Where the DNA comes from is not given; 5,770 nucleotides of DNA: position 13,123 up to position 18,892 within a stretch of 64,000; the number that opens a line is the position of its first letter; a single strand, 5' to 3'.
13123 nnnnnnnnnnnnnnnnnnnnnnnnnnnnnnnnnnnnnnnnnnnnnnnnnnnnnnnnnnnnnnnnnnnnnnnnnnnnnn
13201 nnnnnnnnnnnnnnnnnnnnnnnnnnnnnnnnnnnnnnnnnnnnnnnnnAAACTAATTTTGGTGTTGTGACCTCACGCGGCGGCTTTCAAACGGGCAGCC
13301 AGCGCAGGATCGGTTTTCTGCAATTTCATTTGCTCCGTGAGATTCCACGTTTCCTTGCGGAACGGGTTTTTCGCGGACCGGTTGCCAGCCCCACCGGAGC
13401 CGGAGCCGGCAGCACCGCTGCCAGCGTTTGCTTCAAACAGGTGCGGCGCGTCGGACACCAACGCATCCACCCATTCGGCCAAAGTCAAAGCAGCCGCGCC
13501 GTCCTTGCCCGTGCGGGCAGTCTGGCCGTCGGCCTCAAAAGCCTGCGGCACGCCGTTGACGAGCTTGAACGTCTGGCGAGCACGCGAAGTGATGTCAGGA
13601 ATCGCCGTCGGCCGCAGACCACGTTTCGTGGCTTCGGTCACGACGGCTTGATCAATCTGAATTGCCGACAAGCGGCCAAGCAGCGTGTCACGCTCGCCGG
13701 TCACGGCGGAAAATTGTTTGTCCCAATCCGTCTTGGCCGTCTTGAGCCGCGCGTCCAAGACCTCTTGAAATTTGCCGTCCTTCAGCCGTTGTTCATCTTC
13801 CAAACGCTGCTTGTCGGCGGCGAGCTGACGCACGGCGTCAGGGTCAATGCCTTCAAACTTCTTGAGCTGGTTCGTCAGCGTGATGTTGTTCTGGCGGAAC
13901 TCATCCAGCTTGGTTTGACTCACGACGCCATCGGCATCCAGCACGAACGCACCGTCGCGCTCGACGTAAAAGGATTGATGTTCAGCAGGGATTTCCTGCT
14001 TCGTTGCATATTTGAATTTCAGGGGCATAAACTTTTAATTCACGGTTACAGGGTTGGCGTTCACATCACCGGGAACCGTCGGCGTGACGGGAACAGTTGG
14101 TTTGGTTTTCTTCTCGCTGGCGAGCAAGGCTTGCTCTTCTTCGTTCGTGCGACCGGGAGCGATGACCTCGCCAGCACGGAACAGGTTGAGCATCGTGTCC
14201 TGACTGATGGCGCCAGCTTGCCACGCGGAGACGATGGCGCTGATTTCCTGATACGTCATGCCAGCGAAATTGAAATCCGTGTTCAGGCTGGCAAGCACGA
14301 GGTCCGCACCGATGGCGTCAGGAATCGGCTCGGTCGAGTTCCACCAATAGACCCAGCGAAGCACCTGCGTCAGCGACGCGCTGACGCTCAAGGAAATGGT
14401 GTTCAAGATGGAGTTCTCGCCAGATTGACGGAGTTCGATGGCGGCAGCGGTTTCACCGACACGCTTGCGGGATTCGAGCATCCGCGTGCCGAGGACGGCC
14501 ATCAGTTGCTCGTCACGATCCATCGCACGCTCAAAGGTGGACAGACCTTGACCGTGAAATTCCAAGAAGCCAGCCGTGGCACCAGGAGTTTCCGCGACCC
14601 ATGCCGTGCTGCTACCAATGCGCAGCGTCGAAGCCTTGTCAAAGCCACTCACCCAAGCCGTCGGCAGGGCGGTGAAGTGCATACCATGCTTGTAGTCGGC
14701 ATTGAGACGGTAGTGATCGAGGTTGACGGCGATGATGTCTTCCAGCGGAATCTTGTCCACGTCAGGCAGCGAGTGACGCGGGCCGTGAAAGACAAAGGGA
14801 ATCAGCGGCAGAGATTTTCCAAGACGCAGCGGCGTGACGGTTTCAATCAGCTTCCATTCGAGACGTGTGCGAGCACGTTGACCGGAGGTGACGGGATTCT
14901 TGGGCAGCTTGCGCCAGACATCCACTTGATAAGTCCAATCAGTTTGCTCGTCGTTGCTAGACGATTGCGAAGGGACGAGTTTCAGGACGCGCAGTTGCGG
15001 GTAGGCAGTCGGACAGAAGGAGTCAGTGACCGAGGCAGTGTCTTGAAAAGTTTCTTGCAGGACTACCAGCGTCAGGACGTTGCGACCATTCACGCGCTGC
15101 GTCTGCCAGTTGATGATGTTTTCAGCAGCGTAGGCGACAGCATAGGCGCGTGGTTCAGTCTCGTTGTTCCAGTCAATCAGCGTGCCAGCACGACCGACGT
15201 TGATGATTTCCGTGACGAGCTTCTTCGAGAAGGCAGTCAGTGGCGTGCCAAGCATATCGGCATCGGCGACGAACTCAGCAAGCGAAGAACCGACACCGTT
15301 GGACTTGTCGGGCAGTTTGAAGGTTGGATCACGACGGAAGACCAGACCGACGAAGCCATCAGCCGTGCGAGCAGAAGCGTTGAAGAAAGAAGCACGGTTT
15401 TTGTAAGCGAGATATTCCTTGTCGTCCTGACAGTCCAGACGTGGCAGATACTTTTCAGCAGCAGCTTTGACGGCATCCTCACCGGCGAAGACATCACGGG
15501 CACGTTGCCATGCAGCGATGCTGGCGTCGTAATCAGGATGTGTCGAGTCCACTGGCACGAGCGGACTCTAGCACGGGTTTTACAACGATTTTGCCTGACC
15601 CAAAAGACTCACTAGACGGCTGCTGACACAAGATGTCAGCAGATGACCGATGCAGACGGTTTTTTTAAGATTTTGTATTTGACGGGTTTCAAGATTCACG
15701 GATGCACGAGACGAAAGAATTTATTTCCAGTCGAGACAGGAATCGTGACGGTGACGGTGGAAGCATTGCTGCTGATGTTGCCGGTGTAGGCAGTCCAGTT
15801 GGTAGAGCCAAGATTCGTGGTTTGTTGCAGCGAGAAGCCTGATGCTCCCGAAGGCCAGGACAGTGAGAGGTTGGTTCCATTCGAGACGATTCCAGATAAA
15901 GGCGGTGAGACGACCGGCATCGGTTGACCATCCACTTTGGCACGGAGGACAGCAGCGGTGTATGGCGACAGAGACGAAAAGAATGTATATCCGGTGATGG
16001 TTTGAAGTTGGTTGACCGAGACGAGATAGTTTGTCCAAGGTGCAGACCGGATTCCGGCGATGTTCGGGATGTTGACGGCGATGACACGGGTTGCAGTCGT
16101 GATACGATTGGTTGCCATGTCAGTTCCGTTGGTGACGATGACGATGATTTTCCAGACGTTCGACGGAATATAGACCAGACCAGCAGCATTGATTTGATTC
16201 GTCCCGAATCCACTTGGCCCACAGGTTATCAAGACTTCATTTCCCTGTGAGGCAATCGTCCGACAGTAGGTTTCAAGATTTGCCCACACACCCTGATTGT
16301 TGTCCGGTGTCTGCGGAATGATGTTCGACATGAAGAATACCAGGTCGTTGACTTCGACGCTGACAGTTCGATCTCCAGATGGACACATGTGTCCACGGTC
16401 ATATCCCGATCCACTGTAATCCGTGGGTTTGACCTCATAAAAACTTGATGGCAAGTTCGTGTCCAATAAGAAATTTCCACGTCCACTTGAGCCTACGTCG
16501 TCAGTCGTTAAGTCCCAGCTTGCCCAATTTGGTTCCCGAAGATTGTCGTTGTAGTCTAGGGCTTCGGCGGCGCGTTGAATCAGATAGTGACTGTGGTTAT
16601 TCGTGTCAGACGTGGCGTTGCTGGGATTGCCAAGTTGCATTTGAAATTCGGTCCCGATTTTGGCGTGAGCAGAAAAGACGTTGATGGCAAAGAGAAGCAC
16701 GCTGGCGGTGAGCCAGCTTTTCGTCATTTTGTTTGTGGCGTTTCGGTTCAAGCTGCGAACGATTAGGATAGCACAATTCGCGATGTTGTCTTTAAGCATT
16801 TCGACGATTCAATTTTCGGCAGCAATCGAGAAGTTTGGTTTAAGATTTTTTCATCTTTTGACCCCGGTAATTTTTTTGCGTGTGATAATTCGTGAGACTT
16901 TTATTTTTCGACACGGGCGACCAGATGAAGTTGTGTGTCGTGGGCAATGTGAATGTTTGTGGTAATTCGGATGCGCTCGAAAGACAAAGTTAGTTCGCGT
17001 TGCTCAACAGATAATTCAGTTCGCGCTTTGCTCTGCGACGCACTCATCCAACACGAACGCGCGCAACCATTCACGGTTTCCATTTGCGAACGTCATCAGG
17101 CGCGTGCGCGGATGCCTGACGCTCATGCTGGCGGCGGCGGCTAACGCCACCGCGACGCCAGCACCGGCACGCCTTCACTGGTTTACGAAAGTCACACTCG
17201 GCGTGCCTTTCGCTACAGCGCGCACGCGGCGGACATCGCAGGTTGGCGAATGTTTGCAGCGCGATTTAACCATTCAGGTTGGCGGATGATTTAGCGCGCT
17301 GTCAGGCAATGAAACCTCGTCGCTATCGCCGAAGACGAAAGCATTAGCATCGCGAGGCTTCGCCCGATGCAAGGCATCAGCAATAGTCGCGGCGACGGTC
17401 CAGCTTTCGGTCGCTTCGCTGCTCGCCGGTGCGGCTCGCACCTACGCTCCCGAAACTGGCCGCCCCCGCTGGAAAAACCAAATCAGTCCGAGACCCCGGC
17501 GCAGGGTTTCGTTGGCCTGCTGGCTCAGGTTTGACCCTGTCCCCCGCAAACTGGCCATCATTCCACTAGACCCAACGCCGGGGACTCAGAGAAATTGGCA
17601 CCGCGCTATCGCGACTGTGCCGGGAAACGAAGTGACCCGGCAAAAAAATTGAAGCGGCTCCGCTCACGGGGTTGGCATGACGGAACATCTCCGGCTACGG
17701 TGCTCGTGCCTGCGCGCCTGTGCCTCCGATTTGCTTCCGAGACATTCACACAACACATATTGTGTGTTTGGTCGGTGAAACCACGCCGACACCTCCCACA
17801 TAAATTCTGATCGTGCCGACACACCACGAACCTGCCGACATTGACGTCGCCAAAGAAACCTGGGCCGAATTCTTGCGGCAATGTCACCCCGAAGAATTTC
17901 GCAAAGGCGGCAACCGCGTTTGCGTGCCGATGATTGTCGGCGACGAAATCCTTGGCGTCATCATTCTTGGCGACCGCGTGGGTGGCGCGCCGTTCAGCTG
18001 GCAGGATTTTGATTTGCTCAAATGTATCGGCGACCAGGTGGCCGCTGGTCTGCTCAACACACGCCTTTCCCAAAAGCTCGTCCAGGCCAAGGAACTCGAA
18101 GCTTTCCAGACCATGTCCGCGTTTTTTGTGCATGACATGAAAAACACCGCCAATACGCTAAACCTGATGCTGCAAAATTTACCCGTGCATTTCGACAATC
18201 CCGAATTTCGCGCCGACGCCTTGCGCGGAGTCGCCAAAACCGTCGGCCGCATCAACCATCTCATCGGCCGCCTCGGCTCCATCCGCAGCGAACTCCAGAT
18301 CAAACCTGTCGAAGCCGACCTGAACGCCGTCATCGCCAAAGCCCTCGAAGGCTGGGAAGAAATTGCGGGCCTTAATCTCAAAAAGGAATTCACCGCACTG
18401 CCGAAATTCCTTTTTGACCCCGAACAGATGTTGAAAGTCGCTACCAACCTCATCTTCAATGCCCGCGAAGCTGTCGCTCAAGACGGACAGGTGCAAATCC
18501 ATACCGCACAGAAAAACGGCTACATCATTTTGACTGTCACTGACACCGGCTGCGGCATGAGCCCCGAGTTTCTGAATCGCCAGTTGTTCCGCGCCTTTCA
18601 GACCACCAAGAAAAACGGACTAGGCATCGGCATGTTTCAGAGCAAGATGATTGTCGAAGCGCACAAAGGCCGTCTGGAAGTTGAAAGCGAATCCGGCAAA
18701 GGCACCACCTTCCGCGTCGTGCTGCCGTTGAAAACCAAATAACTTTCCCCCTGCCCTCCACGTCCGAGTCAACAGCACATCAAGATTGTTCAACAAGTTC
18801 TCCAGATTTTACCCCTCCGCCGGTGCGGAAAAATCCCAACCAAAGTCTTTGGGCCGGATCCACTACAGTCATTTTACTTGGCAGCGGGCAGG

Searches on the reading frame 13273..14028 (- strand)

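Call 13: search_protein_families(library=pfam, proteins=[window:13273-14028:-], max_evalue=0.01)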
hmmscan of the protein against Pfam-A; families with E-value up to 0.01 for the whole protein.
window:13273-14028:- (251 aa): 1 family
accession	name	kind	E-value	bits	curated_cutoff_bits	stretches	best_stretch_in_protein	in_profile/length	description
PF06810.17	Phage_scaffold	-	0.00041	20.8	35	0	48-107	96-150/170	Phage capsid assembly scaffolding protein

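Call 61: search_protein_families(library=phrogs, proteins=[window:13273-14028:-], max_evalue=0.001)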
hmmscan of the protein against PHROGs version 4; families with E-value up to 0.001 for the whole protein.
window:13273-14028:- (251 aa): 2 families
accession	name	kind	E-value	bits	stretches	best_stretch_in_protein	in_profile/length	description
phrog_206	-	head and packaging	2.6e-39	136.6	1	3-250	4-262/263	head scaffolding protein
phrog_784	-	unknown function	0.00032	21.4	1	43-236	51-241/250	-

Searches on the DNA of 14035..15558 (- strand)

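Call 73: search_rna_families(source=L005, start=4200, end=5700, threshold=evalue, max_evalue=10)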
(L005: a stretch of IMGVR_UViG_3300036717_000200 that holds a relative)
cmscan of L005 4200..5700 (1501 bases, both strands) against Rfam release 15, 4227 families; matches with E-value up to 10: 2.
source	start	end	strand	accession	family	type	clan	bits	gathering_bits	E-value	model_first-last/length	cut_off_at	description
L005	4238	4340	-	RF04175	mir-1260b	Gene; miRNA;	-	17.3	81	3.8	1-108/108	no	mir-1260b microRNA precursor family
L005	5370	5461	-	RF01390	isrG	Gene; sRNA;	-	11.7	100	2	1-279/279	no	isrG Hfq binding RNA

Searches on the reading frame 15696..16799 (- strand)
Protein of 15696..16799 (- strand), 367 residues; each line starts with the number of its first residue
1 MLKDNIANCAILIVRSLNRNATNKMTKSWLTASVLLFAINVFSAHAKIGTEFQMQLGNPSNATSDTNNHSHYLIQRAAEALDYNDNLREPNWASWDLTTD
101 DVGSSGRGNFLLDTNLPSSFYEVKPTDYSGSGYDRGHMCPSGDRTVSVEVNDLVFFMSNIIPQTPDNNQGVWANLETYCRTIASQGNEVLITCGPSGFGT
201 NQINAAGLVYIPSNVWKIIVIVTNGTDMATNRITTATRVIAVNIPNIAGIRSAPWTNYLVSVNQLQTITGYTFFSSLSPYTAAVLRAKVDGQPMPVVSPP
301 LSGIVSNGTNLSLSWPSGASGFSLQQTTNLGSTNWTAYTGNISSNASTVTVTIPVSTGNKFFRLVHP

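Call 13: search_protein_families(library=pfam, proteins=[window:15696-16799:-], max_evalue=0.01)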
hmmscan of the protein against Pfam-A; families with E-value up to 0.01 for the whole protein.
window:15696-16799:- (367 aa): 1 family
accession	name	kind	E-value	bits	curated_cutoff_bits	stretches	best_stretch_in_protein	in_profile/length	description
PF01223.29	Endonuclease_NS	-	3.8e-47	161.2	23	1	67-277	12-220/223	DNA/RNA non-specific endonuclease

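Call 89: search_protein_families(library=padloc, proteins=[window:15696-16799:-], max_evalue=0.001)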
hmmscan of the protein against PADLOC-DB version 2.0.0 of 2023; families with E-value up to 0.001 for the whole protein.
window:15696-16799:- (367 aa): 0 families

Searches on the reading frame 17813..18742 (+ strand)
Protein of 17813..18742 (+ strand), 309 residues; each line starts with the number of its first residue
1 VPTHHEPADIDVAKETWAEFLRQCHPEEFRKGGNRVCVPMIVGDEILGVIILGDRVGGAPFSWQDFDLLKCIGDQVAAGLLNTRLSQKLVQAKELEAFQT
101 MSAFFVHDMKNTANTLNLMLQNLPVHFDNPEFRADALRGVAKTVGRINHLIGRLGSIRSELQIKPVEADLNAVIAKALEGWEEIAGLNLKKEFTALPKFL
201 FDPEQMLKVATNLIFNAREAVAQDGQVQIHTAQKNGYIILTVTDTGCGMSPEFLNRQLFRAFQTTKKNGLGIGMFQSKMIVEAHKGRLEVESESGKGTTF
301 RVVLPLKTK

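Call 13: search_protein_families(library=pfam, proteins=[window:17813-18742:+], max_evalue=0.01)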
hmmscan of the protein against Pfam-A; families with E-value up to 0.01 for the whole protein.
window:17813-18742:+ (309 aa): 6 families
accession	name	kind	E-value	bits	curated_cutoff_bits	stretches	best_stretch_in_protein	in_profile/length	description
PF02518.31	HATPase_c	-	2.5e-21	76.7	26.4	1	202-307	2-110/111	Histidine kinase-, DNA gyrase B-, and HSP90-like ATPase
PF01590.32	GAF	-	2.2e-05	25.4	22.4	1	18-78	75-131/133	GAF domain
PF13492.12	GAF_3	-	9.3e-05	23.3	27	1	31-82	79-129/129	GAF domain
PF13185.12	GAF_2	-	0.00015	22.4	28.6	1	32-78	91-133/136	GAF domain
PF14501.12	HATPase_c_5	-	0.0012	19.2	22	1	206-296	6-94/102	GHKL domain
PF13589.12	HATPase_c_3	-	0.0022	18.4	25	1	209-267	6-62/137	Histidine kinase-, DNA gyrase B-, and HSP90-like ATPase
